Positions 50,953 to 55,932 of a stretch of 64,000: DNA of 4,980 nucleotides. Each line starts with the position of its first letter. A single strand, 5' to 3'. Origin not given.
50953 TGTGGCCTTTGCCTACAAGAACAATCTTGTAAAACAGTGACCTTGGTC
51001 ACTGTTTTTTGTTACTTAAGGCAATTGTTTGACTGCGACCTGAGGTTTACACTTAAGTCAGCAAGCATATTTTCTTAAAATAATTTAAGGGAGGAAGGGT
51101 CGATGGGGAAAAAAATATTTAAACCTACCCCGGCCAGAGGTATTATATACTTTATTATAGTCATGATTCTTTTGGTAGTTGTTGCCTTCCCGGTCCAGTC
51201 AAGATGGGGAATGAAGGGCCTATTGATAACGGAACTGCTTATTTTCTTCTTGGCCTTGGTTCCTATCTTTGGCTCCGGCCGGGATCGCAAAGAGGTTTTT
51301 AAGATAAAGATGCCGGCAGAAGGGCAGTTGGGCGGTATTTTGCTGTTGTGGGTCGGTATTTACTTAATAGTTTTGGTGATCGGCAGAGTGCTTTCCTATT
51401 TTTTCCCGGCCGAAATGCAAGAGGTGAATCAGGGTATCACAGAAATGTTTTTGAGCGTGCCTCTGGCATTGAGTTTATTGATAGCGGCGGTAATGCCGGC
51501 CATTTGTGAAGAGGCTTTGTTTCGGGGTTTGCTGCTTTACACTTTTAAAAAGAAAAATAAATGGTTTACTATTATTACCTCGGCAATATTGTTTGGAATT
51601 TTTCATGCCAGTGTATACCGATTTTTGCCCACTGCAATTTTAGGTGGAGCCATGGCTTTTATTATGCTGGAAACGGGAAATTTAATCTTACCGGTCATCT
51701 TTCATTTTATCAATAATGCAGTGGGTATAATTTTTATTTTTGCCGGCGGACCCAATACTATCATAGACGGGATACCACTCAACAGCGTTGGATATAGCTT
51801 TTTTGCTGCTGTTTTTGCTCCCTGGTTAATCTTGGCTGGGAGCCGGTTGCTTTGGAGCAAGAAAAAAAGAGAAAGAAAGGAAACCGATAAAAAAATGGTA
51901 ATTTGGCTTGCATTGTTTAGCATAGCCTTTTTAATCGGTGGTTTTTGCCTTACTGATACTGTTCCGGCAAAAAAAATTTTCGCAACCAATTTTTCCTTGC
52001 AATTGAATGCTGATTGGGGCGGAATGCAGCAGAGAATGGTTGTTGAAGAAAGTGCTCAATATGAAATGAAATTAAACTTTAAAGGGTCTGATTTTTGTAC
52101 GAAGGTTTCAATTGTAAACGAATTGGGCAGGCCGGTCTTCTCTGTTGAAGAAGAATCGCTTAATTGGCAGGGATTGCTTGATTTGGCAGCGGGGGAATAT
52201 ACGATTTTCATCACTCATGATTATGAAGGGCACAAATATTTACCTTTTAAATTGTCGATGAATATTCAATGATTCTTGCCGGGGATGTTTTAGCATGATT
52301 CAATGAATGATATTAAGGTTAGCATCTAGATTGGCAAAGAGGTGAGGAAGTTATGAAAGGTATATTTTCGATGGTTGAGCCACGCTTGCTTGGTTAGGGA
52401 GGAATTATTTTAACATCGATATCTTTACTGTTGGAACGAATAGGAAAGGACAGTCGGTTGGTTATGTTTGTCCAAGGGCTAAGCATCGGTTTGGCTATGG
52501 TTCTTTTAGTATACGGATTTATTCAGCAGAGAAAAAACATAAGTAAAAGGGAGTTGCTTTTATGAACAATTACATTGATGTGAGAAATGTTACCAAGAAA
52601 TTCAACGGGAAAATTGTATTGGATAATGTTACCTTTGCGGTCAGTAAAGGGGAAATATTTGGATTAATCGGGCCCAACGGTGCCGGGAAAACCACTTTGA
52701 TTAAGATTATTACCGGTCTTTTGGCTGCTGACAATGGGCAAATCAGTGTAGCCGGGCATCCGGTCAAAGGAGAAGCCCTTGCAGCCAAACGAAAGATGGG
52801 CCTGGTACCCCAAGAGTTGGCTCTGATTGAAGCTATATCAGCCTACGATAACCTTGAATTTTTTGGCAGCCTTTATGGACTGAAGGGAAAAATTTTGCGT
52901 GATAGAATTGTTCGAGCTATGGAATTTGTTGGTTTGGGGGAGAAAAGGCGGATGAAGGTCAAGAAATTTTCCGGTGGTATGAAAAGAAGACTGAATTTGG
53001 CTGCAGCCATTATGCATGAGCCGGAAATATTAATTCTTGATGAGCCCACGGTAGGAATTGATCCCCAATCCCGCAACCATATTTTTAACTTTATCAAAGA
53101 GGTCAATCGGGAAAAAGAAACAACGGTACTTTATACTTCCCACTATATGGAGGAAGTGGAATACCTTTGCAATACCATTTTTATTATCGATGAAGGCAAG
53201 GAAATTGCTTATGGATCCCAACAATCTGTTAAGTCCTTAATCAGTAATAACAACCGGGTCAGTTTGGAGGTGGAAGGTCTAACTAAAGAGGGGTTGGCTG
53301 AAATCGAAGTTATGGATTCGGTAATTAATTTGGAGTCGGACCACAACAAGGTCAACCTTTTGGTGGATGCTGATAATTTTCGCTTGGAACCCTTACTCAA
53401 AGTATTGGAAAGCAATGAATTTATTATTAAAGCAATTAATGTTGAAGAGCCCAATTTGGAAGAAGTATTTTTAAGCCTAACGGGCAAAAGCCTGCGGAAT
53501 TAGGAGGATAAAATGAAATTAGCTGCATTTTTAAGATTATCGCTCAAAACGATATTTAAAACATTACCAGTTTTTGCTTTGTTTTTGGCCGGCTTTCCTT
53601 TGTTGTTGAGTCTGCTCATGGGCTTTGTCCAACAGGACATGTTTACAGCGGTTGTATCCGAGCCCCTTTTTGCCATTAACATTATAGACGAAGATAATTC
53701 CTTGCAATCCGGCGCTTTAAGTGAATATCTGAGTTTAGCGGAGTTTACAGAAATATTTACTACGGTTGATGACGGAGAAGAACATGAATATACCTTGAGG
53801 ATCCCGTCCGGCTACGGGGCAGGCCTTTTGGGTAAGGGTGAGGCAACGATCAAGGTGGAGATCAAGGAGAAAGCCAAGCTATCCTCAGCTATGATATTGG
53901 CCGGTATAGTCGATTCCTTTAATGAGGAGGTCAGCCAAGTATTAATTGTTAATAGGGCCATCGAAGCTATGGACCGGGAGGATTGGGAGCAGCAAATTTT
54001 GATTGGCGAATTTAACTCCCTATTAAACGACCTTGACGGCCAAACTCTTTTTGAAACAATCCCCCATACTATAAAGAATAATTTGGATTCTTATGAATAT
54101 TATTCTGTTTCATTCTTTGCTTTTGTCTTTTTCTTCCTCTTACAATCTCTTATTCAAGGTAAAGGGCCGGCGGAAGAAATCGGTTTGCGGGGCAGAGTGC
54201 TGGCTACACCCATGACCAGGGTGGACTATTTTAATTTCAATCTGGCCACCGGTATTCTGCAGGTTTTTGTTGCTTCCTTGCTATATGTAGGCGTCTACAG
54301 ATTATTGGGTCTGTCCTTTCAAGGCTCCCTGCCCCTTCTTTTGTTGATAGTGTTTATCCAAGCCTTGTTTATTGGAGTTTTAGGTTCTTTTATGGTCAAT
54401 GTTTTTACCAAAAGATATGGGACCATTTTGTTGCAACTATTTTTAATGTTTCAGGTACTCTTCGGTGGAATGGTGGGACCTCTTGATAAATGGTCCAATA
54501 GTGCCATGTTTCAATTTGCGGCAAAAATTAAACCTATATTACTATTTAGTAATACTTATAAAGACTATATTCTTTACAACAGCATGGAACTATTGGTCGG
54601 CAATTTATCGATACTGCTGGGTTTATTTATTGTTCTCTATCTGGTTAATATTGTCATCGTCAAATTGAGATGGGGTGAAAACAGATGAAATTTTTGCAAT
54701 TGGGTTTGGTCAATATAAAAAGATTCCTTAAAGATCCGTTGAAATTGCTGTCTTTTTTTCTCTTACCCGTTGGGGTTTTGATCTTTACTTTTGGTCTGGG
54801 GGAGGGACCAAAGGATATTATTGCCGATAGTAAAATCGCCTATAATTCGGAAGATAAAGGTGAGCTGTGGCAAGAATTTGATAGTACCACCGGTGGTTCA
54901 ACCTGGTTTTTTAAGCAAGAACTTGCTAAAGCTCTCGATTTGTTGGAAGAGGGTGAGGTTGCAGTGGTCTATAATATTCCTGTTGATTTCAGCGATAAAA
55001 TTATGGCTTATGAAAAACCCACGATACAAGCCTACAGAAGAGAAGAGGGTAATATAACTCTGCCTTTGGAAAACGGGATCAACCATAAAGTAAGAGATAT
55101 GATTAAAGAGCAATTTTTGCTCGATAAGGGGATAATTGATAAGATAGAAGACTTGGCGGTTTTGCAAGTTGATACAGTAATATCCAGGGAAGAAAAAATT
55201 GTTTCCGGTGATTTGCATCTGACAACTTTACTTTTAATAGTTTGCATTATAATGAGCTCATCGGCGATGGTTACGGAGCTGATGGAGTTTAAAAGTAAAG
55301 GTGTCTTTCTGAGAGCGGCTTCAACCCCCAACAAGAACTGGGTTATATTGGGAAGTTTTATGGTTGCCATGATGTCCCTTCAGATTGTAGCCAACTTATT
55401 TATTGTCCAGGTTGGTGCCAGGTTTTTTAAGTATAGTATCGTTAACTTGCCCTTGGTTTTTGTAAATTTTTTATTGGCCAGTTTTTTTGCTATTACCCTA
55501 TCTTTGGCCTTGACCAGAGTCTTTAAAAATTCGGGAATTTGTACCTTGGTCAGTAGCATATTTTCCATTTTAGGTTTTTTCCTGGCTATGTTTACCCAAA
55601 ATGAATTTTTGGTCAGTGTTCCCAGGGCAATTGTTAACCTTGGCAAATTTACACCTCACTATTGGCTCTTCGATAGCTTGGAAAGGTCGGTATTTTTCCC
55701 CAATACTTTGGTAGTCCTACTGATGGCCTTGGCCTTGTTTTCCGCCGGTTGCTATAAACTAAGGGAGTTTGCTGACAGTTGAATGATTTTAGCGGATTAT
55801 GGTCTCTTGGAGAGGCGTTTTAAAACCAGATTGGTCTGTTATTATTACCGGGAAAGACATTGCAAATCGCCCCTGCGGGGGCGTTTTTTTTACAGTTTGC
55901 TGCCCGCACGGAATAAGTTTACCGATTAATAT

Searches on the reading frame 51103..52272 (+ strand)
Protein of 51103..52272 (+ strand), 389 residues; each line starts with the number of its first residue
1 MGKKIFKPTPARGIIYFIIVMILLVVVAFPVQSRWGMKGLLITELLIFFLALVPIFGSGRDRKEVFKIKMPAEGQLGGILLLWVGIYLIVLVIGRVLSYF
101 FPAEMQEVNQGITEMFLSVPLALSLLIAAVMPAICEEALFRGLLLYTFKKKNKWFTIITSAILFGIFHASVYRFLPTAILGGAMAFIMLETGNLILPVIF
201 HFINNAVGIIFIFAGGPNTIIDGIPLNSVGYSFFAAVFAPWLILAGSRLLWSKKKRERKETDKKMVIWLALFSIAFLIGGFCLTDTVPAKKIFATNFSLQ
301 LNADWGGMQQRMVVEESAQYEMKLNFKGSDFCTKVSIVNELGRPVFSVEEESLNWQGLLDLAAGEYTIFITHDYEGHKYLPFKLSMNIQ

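Call 80: search_protein_families(library=pfam, proteins=[window:51103-52272:+], max_evalue=0.00001)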
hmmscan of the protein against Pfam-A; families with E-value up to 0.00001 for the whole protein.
window:51103-52272:+ (389 aa): 1 family
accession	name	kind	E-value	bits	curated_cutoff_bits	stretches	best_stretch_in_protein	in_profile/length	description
PF02517.21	Rce1-like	-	2.6e-20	73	22.4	1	121-207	4-93/93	Type II CAAX prenyl endopeptidase Rce1-like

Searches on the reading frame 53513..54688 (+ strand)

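Call 80: search_protein_families(library=pfam, proteins=[window:53513-54688:+], max_evalue=0.00001)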
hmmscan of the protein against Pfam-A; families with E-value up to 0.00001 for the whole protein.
window:53513-54688:+ (391 aa): 1 family
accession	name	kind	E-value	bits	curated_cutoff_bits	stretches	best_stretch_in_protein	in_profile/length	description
PF12698.13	ABC2_membrane_3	-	2.3e-17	63.6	31.6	1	24-380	6-346/347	ABC-2 family transporter protein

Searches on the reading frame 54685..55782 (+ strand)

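Call 80: search_protein_families(library=pfam, proteins=[window:54685-55782:+], max_evalue=0.00001)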
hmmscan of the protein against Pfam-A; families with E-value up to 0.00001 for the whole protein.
window:54685-55782:+ (365 aa): 1 family
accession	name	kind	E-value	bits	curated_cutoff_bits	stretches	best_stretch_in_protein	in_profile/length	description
PF12698.13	ABC2_membrane_3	-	2.6e-23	83.1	31.6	1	23-354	6-339/347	ABC-2 family transporter protein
